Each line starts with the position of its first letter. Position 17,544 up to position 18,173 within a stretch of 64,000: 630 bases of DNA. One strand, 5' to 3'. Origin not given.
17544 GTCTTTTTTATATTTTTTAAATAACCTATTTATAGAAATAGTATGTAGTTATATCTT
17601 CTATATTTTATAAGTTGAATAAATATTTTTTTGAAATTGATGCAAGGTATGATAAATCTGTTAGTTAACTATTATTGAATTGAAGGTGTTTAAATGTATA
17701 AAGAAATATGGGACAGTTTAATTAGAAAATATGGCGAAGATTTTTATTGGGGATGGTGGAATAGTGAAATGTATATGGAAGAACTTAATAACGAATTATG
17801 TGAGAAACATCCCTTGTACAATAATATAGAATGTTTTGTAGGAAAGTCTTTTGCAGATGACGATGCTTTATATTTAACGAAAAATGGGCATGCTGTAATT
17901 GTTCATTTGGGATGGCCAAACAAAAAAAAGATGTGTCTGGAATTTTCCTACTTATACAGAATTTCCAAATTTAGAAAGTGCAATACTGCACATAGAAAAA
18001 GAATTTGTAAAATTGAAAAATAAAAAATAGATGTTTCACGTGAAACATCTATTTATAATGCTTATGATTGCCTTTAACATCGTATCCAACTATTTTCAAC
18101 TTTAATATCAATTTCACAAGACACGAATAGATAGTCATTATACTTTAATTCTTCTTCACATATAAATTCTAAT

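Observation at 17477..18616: Three copies of an 18-24-bp perfect palindrome (core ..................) at about 560-bp spacing between gyrA and ffs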

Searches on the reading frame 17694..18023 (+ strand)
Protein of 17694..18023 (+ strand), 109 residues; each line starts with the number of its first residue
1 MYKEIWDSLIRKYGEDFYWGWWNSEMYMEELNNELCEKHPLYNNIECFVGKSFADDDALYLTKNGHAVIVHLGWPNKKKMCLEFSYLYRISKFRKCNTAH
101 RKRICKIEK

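Call 13: search_protein_families(library=pfam, proteins=[window:17694-18023:+], max_evalue=0.01)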
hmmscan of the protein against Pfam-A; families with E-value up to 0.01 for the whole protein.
window:17694-18023:+ (109 aa): 0 families

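Call 15: find_encoding_contigs(protein=window:17694-18023:+, flank=6000, max_places=6)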
Protein window:17694-18023:+ (109 aa): 19 contigs read that carry it; 6 places shown.
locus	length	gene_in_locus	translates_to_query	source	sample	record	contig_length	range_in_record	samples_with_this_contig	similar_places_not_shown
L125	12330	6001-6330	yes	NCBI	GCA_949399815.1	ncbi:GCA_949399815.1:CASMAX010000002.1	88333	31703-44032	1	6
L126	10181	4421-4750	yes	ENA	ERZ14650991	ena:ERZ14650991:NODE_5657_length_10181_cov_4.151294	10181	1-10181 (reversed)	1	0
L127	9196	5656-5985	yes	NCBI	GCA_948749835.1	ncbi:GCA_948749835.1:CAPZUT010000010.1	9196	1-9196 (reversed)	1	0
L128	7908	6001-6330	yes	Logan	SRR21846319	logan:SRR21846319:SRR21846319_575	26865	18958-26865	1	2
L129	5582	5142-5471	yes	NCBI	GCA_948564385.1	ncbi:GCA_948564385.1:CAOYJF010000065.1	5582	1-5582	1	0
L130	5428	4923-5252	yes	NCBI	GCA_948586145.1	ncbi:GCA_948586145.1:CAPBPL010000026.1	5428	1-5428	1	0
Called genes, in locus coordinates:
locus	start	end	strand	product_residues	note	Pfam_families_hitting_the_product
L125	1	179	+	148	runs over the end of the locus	PF06338:ComK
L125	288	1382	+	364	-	PF02463:SMC_N, PF13175:AAA_15 (weak), PF13476:AAA_23, PF13304:AAA_21 (weak)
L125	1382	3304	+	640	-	PF02518:HATPase_c, PF00204:DNA_gyraseB, PF01751:Toprim, PF00986:DNA_gyraseB_C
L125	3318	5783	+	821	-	PF00521:DNA_topoisoIV, PF03989:DNA_gyraseA_C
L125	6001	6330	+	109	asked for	-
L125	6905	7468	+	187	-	PF00383:dCMP_cyt_deam_1, PF14437:MafB19-deam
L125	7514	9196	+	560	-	PF13177:DNA_pol3_delta2, PF00004:AAA, PF07728:AAA_5 (faint), PF13401:AAA_22 (faint), PF22608:DNAX_ATPase_lid (weak)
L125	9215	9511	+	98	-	PF02575:YbaB_DNA_bd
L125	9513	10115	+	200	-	PF21176:RecR_HhH, PF02132:RecR_ZnF, PF01751:Toprim (faint), PF13662:Toprim_4, PF21175:RecR_C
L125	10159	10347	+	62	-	PF07441:BofA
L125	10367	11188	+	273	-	PF13177:DNA_pol3_delta2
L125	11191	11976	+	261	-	PF04468:PSP1, PF28472:PSP1_3rd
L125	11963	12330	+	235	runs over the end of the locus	PF05175:MTS (weak), PF13847:Methyltransf_31 (weak)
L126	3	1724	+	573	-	?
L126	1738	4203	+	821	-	PF00521:DNA_topoisoIV, PF03989:DNA_gyraseA_C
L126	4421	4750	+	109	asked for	-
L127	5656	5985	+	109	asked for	-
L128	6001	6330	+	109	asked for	-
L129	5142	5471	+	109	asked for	-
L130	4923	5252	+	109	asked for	-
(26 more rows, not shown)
